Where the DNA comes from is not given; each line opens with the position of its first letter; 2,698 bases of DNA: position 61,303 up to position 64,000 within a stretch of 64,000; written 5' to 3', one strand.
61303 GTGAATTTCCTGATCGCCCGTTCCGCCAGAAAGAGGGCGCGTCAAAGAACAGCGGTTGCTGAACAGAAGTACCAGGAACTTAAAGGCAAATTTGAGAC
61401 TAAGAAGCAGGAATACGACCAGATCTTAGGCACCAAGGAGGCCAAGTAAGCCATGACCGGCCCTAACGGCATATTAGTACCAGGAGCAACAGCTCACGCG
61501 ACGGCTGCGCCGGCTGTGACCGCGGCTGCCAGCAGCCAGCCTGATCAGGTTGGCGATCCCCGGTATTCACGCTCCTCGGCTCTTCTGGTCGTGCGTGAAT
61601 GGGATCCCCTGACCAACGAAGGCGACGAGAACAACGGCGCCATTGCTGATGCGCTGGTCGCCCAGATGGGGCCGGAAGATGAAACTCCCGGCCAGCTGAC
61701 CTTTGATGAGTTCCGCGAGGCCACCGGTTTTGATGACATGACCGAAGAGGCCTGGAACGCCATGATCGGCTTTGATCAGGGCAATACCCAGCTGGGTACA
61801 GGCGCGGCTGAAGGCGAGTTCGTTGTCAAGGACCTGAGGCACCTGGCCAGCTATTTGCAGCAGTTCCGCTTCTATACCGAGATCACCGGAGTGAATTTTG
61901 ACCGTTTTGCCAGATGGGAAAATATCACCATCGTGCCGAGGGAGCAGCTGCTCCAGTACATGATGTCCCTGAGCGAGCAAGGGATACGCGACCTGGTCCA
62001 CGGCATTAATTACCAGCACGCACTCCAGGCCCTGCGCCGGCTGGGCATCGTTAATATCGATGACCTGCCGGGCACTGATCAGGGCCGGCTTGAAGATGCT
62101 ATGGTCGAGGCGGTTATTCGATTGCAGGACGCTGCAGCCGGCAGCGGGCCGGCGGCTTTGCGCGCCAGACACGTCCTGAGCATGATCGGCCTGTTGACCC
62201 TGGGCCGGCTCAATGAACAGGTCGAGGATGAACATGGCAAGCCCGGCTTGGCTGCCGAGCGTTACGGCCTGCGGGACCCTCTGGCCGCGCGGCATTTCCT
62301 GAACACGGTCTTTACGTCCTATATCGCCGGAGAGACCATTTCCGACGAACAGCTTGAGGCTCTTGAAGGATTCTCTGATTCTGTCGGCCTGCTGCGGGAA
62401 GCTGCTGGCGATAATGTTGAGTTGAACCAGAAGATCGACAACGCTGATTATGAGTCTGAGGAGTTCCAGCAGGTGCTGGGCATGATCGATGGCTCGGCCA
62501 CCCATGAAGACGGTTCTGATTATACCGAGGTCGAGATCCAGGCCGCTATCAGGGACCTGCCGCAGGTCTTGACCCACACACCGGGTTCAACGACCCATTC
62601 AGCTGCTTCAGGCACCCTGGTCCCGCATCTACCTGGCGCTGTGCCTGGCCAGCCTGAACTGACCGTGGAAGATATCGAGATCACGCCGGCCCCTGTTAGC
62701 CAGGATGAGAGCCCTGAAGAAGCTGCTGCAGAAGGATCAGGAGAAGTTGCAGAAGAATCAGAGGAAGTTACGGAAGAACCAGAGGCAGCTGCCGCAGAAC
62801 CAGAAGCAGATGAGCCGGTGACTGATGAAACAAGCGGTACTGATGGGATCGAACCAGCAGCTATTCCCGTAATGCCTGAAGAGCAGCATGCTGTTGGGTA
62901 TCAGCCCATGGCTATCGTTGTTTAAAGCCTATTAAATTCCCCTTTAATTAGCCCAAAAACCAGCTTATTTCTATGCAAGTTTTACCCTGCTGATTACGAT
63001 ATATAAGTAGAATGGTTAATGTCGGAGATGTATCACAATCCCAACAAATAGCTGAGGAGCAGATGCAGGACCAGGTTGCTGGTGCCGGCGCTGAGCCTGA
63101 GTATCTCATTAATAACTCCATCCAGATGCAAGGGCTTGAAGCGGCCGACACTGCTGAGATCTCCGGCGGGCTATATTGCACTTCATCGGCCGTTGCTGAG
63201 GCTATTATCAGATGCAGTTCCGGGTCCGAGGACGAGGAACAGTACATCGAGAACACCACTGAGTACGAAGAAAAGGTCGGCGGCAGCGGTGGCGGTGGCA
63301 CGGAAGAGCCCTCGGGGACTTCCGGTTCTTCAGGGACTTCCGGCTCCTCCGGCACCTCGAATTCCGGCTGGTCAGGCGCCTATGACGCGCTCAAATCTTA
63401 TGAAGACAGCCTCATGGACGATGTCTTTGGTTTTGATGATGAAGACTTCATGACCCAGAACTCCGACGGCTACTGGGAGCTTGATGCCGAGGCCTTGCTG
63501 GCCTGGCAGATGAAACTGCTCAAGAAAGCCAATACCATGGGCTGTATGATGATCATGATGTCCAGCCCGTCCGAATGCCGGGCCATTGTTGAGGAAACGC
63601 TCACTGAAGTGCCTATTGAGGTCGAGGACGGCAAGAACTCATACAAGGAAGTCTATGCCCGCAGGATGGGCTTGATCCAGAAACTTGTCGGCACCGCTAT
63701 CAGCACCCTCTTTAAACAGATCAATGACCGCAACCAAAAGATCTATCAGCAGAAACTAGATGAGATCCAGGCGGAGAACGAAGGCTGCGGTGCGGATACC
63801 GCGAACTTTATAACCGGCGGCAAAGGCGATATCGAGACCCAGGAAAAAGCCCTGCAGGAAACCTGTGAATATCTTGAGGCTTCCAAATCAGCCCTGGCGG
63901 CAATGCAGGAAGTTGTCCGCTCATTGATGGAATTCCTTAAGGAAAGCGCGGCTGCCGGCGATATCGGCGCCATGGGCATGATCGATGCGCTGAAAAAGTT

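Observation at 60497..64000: Tightly packed set of unannotatable genes: two mini bitopic proteins plus acidic proteins without signal peptides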

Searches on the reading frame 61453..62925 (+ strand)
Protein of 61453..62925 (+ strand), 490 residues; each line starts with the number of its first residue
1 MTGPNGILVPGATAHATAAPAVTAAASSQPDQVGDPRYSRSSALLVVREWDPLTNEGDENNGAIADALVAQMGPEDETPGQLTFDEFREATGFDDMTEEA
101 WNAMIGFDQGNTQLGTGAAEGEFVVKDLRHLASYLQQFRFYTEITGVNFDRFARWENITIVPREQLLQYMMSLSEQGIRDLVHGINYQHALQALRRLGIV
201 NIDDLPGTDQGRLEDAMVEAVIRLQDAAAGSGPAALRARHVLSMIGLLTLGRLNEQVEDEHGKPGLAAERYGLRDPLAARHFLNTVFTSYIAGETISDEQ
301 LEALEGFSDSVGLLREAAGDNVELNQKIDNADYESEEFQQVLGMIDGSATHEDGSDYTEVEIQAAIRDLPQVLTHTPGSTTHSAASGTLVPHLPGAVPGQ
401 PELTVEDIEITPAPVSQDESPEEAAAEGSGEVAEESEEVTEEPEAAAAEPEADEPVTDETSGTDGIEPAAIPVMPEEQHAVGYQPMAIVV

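Call 7: search_protein_families(library=pfam, proteins=[window:61453-62925:+], max_evalue=1)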
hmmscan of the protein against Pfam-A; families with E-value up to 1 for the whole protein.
window:61453-62925:+ (490 aa): 1 family
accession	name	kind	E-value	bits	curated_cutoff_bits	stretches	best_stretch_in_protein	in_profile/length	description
PF19306.5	WH_Lhr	-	0.0088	15.9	27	0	81-111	37-68/168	Large helicase-related protein, winged helix domain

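Call 8: search_protein_families(library=ncbifam, proteins=[window:61453-62925:+], max_evalue=1)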
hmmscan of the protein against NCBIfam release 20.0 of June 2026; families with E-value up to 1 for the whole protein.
window:61453-62925:+ (490 aa): 0 families

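Call 9: find_encoding_contigs(protein=window:61453-62925:+, flank=10000, max_places=6)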
Protein window:61453-62925:+ (490 aa): 1 contig read that carries it; 1 place shown.
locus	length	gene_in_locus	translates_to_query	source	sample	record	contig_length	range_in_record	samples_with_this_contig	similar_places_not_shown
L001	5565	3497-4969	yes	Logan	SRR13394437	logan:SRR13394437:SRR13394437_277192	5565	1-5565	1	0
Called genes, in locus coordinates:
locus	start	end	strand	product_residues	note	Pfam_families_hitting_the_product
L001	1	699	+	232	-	?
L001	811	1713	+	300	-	-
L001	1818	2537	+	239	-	PF01553:Acyltransferase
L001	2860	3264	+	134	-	-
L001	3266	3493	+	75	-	-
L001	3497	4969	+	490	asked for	-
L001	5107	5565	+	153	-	?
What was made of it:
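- Tried and rejected: The only contig on record carrying the exact 490-aa protein is 5.5 kb (call 9).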

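Call 11: find_homologous_proteins(query=window:61453-62925:+, max_evalue=0.001)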
Query window:61453-62925:+ (490 aa): 1 proteins with E <= 0.001 among 8000 candidates.
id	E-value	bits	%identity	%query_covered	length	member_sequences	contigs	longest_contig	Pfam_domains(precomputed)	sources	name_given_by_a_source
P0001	0.0e+0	1074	100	100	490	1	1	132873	-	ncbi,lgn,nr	ncbi:MAG: hypothetical protein JW782_02940 [Candidatus Saganbacteria bacterium]|nr:hypothetical prot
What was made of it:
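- Tried and rejected: The 132,873-bp NCBI contig named in call 11 could not be fetched.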

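Call 21: search_protein_families(library=phrogs, proteins=[window:61453-62925:+], max_evalue=0.1)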
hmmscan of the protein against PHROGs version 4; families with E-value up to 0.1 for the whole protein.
window:61453-62925:+ (490 aa): 0 families

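Call 22: search_solved_structures(query=window:61453-62925:+, max_evalue=1)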
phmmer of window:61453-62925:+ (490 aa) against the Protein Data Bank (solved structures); distinct sequences matched with E-value up to 1: 0.

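Call 32: search_protein_representatives(protein=window:61453-62925:+)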
Query: 490 residues. Proteins with E-value up to 0.001 (for the whole library): 13; up to 1e-10: 10; up to 1e-30: 2. The best 13 are listed.
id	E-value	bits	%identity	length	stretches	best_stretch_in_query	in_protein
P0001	0.0e+00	1074.1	100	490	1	1-490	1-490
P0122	7.3e-70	252.7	44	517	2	20-334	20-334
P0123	3.6e-27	111.9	32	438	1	24-457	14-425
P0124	6.7e-26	107.7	31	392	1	75-398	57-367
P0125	3.3e-24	102.1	33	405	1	17-323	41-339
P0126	3.0e-16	75.9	28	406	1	13-416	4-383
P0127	3.3e-16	75.8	32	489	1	66-441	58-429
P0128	7.5e-16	74.6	31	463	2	16-282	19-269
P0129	3.0e-14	69.3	31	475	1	120-351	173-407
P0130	1.8e-11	60.1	31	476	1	77-401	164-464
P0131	1.0e-09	54.4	32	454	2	92-296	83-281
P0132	9.1e-09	51.2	32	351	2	99-194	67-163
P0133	4.4e-07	45.7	32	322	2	79-175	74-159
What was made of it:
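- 61453..62925 (+): 490-aa acidic protein: all-alpha core (about residues 33-375) between disordered Pro/Ala/Glu-rich tails. Only 12 relatives among 1.84e9 representative proteins (call 32).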

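Call 33: predict_structure(protein=window:61453-62925:+)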
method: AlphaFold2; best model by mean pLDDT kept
length: 490 residues; sequences in the alignment: 1
mean_pLDDT: 39.6   pTM: 0.30
mean pLDDT of the five models: 39.6, 39.7, 37.8, 37.7, 34.0
residues with pLDDT >= 90: 0; 70-90: 32; 50-70: 80; < 50: 378
segments of 3 or more residues with pLDDT < 50: 1-82, 90-166, 247-333, 369-490
pLDDT, mean of each block of 10 residues (from residue 1): 29 25 24 25 26 31 41 36 49 45 34 22 29 33 27 27 50 71 54 51 56 72 77 58 53 34 32 32 31 31 30 27 32 55 63 75 55 37 29 30 31 32 33 33 38 39 36 35 26
secondary structure, 60 per line:
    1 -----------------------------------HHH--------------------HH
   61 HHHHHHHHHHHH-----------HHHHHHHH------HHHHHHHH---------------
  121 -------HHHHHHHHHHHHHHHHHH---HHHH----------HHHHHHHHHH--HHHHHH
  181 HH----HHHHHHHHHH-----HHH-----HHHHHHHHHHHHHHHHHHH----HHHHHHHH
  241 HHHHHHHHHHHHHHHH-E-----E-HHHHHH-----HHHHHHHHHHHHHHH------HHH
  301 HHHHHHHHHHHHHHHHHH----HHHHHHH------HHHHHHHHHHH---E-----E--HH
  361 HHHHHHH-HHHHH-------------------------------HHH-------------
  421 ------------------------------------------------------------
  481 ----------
elements in order: H59-72 H84-91 H98-105 H128-145 H149-152 H163-172 H175-182 H187-196 H210-228 H233-256 H266-271 H277-291 H298-318 H323-329 H336-346 H359-367 H369-373

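Call 55: search_solved_structures(query=A3, max_evalue=10)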
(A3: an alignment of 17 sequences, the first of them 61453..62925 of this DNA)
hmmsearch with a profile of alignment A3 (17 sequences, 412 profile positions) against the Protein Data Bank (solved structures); distinct sequences matched with E-value up to 10: 11.
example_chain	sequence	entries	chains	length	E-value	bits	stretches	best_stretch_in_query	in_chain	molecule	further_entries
9sze_F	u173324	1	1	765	0.087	15.4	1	32-92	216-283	Tail tape measure protein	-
5y6p_24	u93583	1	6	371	0.13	14.9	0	117-162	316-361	LR1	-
6wz1_A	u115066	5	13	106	0.49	12.9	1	307-359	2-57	Soluble cytochrome b562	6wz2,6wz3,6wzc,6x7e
6wz7_A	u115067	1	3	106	0.54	12.8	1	307-359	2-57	Soluble cytochrome b562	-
5ndd_A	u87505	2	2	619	0.96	12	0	304-361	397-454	Lysozyme,Proteinase-activated receptor 2,Soluble cytochrome b562,Proteinase-activated rece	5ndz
1a2x_A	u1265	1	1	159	1.2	11.7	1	52-98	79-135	TROPONIN C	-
9hap_R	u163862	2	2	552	1.7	11.1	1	294-360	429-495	Vasopressin V2 receptor,Soluble cytochrome b562 | arginine-vasopressin (AVP) V2 receptor (V2R)-BRIL,Vasopressin V2 receptor,Vasopressin V2 r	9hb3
2l2e_A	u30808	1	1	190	1.8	11.1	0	47-85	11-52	Calcium-binding protein NCS-1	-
8jh7_D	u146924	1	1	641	2.4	10.7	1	291-358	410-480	Frizzled-6,Soluble cytochrome b562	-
9ivk_A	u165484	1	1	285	3.7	10.1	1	289-361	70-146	HBC599 membrane protein binder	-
7okx_O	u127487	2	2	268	4.6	9.7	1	327-380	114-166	ELL-associated factor 1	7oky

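Call 63: predict_structure(alignment_id=A4)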
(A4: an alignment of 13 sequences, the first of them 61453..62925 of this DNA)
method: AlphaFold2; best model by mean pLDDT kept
length: 490 residues; sequences in the alignment: 13
mean_pLDDT: 68.8   pTM: 0.61
mean pLDDT of the five models: 68.8, 67.3, 66.6, 65.6, 65.1
residues with pLDDT >= 90: 128; 70-90: 168; 50-70: 37; < 50: 157
segments of 3 or more residues with pLDDT < 50: 1-32, 109-118, 375-439, 441-490
pLDDT, mean of each block of 10 residues (from residue 1): 29 31 34 70 92 79 92 77 91 88 67 45 82 87 80 76 86 91 74 67 65 85 91 86 83 84 78 89 93 90 93 92 92 93 88 88 93 53 30 30 31 37 39 39 42 39 39 37 36
secondary structure, 60 per line:
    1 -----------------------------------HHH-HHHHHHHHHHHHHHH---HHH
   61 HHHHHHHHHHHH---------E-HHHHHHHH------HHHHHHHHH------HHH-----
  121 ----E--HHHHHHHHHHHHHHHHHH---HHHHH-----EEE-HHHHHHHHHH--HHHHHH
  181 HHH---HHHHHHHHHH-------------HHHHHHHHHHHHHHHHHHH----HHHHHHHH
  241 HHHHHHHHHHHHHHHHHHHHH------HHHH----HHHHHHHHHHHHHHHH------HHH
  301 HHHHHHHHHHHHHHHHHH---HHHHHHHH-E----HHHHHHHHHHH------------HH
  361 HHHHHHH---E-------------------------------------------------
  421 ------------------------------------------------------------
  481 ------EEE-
elements in order: H40-54 H58-72 H84-91 H98-106 H128-145 H149-153 E159-161 H163-172 H175-183 H187-196 H210-228 H233-261 H268-271 H276-291 H298-318 H322-329 H336-346 H359-367 E487-489
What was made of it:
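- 61453..62925 (+): AlphaFold2 (AF2) model built on 13 sequences: pLDDT 68.8, pTM 0.61, core blocks mostly 75-93 (call 63).
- Tried and rejected: It was useless (pLDDT 39.6; call 33) and was replaced by the model built on an alignment (call 63).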

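Call 67: fold_search(model_id=the predicted structure, library=pdb)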
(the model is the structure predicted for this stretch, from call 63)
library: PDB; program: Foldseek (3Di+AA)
matches with E <= 10: 60; with E <= 0.001: 0
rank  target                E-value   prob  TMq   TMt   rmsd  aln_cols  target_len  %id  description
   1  3oab_B                1.3e+00  0.11  0.11  0.18  17.3       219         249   10  Mint deletion mutant of heterotetrameric geranyl pyrophosphate synthase in complex with ligands (released 2010-11-03)
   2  9cez_P                2.3e+00  0.07  0.09  0.08  17.9       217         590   10  Spizellomyces punctatus Fanzor (SpuFz) State 6 (released 2024-09-11)
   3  7uni_A                2.6e+00  0.07  0.13  0.18  13.9       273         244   14  De novo designed chlorophyll dimer protein with Zn pheophorbide a methyl ester, SP2-ZnPPaM (released 2023-04-19)
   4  3hzj_B                2.9e+00  0.03  0.09  0.13  17.5       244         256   15  Crystal structure of the RabGAP domain of the RABGAP1L protein (released 2009-07-14)
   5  8teh_A                3.2e+00  0.03  0.08  0.07  20.4       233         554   10  Cryo-EM structure of Arabidopsis thaliana Bor1 in lipid nanodiscs (released 2024-07-10)
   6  7nt6_C                3.2e+00  0.02  0.07  0.08  21.4       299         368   13  CryoEM structure of the Nipah virus nucleocapsid spiral clam-shaped assembly (released 2021-07-07)
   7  4ypi_B                3.3e+00  0.06  0.13  0.16  16.2       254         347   11  Structure of Ebola virus nucleoprotein N-terminal fragment bound to a peptide derived from Ebola VP35 (released 2015-04-08)
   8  3ckd_A                3.5e+00  0.04  0.11  0.17  17.8       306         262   11  Crystal structure of the C-terminal domain of the Shigella type III effector IpaH (released 2008-03-25)
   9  4z31_A                3.5e+00  0.03  0.10  0.14  22.3       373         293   12  Crystal structure of the RC3H2 ROQ domain in complex with stem-loop and double-stranded forms of RNA (released 2015-10-14)
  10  2q9r                  3.6e+00  0.09  0.13  0.25  14.8       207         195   11  CRYSTAL STRUCTURE OF a DUF416 family protein (SBAL_3149) FROM SHEWANELLA BALTICA OS155 AT 1.91 A RESOLUTION (released 2007-06-26)
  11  7uni_B                3.6e+00  0.06  0.11  0.17  14.3       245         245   14  De novo designed chlorophyll dimer protein with Zn pheophorbide a methyl ester, SP2-ZnPPaM (released 2023-04-19)
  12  6u5t_A                3.6e+00  0.02  0.08  0.03  30.0       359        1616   14  Electron cryomicroscopy Structure of S. cerevisiae FAS in the Apo state (released 2019-10-16)
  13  7som_h                3.9e+00  0.06  0.12  0.10  17.6       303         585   12  Ciliary C2 central pair apparatus isolated from Chlamydomonas reinhardtii (released 2022-04-13)
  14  4qil_B                4.5e+00  0.02  0.08  0.12  23.4       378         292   12  Crystal structure of the ROQ domain of human Roquin in complex with the Hmg19 stem-loop RNA (released 2014-07-16)
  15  3ckd_C                4.7e+00  0.03  0.10  0.15  18.9       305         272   12  Crystal structure of the C-terminal domain of the Shigella type III effector IpaH (released 2008-03-25)
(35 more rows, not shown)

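Call 74: fold_search(model_id=the predicted structure, library=viral)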
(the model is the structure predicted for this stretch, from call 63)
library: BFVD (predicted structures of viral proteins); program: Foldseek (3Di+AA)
matches with E <= 10: 26; with E <= 0.001: 0
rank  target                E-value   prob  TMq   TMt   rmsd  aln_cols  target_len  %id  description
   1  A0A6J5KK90            4.0e-01  0.10  0.11  0.09  36.5       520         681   12  Uncharacterized protein [uncultured Caudovirales phage]
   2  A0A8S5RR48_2          4.6e-01  0.06  0.10  0.06  22.6       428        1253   13  RNA polymerase [Podoviridae sp. ctXdu7]
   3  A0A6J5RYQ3            1.4e+00  0.05  0.10  0.09  29.1       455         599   13  Uncharacterized protein [uncultured Caudovirales phage]
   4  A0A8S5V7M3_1          1.9e+00  0.04  0.10  0.06  28.4       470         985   15  Uncharacterized protein [CrAss-like virus sp. ctUXy6]
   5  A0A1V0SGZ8            2.2e+00  0.04  0.09  0.12  18.1       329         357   13  Uncharacterized protein [Hokovirus HKV1]
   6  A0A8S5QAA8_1          2.2e+00  0.04  0.10  0.05  41.7       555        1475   11  Type I restriction enzyme [Podoviridae sp. ctsfx1]
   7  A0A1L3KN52            2.8e+00  0.03  0.10  0.09  29.5       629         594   14  (no name in the UniProt tables at hand)
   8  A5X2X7                3.6e+00  0.02  0.09  0.09  18.4       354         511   10  Nonstructural protein [Rice gall dwarf virus]
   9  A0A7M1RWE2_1          4.5e+00  0.02  0.10  0.05  38.0       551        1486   13  Uncharacterized protein [uncultured phage cr10_1]
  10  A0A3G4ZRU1            4.7e+00  0.04  0.09  0.08  28.6       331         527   10  Uncharacterized protein [Dasosvirus sp.]
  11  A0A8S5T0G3            4.7e+00  0.02  0.12  0.10  21.3       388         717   13  Uncharacterized protein [Myoviridae sp. ctWb16]
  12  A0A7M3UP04            4.9e+00  0.04  0.10  0.10  29.1       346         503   13  Uncharacterized protein [Pyramimonas orientalis virus]
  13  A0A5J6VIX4            4.9e+00  0.02  0.11  0.05  24.6       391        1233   12  RNA helicase [Megaviridae environmental sample]
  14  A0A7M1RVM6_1          5.1e+00  0.02  0.07  0.04  23.8       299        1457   13  Uncharacterized protein [uncultured phage cr131_1]
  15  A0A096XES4            5.1e+00  0.02  0.11  0.09  25.1       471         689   11  Uncharacterized protein [Escherichia phage phi191]
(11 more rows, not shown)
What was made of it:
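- On Phage tail tape-measure protein / prophage: Foldseek against BFVD was negative (call 74).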

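Call 82: find_encoding_contigs(protein=P0122, flank=10000, max_places=2)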
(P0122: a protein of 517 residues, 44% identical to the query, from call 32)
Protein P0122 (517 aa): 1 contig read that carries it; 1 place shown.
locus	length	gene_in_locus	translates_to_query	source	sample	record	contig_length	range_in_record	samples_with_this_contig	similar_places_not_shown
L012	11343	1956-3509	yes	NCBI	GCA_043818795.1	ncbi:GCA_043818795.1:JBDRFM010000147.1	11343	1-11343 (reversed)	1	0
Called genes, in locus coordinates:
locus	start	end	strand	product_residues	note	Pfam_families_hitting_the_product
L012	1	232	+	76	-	?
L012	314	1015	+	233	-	PF01553:Acyltransferase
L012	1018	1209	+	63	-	-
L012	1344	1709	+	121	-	-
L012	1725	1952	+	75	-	-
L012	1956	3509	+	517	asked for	-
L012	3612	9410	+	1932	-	PF04473:DUF553 (weak)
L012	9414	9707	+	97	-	-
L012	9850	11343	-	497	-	PF05598:DUF772, PF01609:DDE_Tnp_1, PF13751:DDE_Tnp_1_6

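Call 106: search_protein_families(library=phrogs, proteins=[L012:3612-9410:+], max_evalue=0.01)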
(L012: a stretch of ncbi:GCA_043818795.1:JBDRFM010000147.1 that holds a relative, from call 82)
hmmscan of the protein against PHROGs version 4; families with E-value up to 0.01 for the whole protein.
L012:3612-9410:+ (1932 aa): 0 families

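Call 107: search_protein_families(library=padloc, proteins=[window:61453-62925:+, L012:3612-9410:+], max_evalue=0.01)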
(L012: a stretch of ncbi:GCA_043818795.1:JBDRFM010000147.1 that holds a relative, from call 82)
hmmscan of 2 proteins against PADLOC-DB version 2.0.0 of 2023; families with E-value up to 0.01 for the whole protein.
window:61453-62925:+ (490 aa): 0 families

L012:3612-9410:+ (1932 aa): 2 families
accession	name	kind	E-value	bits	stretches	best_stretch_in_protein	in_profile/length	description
PDLC00551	JetC2|JetC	-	1.5e-05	21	1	1601-1823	752-969/1365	DUF3584 domain; MukB-like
PDLC00553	JetC2|JetC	-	2.7e-05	20.3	1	1596-1912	751-1049/1361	DUF3584 domain; MukB-like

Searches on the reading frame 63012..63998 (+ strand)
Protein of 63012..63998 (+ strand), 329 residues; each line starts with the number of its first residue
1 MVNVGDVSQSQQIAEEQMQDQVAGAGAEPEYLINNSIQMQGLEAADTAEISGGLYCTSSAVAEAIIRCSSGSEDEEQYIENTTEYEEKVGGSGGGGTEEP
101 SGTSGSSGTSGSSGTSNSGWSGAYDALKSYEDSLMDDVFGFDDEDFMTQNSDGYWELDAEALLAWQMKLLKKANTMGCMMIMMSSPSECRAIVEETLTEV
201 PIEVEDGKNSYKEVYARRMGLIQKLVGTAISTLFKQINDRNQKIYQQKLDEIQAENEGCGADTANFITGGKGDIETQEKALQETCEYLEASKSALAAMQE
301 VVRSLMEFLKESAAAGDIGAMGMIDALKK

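Call 7: search_protein_families(library=pfam, proteins=[window:63012-63998:+], max_evalue=1)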
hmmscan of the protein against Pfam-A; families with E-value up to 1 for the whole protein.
window:63012-63998:+ (329 aa): 1 family
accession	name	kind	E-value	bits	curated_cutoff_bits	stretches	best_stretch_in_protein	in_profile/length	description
PF05149.17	Flagellar_rod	-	0.021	14.8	23.4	1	234-310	74-145/287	Paraflagellar rod protein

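Call 8: search_protein_families(library=ncbifam, proteins=[window:63012-63998:+], max_evalue=1)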
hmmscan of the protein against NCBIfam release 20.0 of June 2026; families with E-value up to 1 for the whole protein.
window:63012-63998:+ (329 aa): 3 families
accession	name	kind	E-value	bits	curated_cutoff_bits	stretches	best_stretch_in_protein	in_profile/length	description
TIGR00515.1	accD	equivalog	0.046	13.1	317.45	1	275-314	146-185/285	acetyl-CoA carboxylase, carboxyltransferase subunit beta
NF003410.0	PRK04778.1-4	equivalog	0.064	12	754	1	190-266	222-298/575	septation ring formation regulator EzrA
TIGR02473.1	flagell_FliJ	equivalog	0.069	13.5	50.45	1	234-312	36-114/141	flagellar export protein FliJ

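Call 12: find_related_loci(query=window:63063-63998:+, collection=genome_contigs, flank=10000)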
Query window:63063-63998:+ (312 aa) in genome_contigs; peptide patterns used: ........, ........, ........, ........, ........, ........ (x = any residue, [..] = any of these).
63 stretches matched a pattern, but none encodes a relative of the query by tblastn (E <= 1e-3).
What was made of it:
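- The rest of the MAG could not be read (calls 9, 12).
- Tried and rejected: A genome_contigs scan with the last ORF found nothing (call 12).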

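Call 14: find_homologous_proteins(query=window:63063-63998:+, max_evalue=0.01)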
Query window:63063-63998:+: 8000 candidates shared short words with the query, none scored E <= 0.01.
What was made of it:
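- Tried and rejected: The search with the last ORF returned nothing, probably because low-complexity words swamped it (call 14).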

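Call 21: search_protein_families(library=phrogs, proteins=[window:63063-63998:+], max_evalue=0.1)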
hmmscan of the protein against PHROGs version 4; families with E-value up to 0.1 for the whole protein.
window:63063-63998:+ (312 aa): 3 families
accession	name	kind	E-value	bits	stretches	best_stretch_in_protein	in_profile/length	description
phrog_30623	-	unknown function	0.016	15.3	1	257-302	143-188/304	-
phrog_3449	-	tail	0.02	14.2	1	58-136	20-95/549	tail collar protein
phrog_11498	-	unknown function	0.088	14.3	0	256-300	40-84/100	-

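Call 23: search_solved_structures(query=window:63063-63998:+, max_evalue=1)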
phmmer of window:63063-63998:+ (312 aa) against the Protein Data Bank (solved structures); distinct sequences matched with E-value up to 1: 8.
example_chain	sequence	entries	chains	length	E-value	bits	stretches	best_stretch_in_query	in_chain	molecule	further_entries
7vh9_A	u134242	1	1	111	0.043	16.4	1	68-109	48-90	Splicing factor 3A subunit 1,Splicing factor 1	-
8uxz_D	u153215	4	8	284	0.28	13.8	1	256-304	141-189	Acetyl-coenzyme A carboxylase carboxyl transferase subunit beta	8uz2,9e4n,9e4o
2f9y_B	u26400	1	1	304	0.32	13.6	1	256-304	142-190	Acetyl-coenzyme A carboxylase carboxyl transferase subunit beta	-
7x39_A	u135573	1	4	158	0.32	13.6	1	76-110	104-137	Enhancer of rudimentary homolog,Cip1-interacting zinc finger protein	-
2yt1_A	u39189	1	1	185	0.34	13.5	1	60-99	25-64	Amyloid beta A4 protein and Amyloid beta A4 precursor protein-binding family B member 2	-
8e9z_A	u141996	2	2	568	0.61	12.6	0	65-113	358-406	Muscarinic acetylcholine receptor M3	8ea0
8e9y_A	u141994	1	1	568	0.62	12.6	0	65-113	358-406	Muscarinic acetylcholine receptor M3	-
2pyb_A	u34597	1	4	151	0.74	12.4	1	215-309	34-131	Neutrophil activating protein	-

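Call 107: search_protein_families(library=padloc, proteins=[window:63063-63998:+], max_evalue=0.01)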
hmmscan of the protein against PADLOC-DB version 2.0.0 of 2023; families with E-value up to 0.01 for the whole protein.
window:63063-63998:+ (312 aa): 0 families
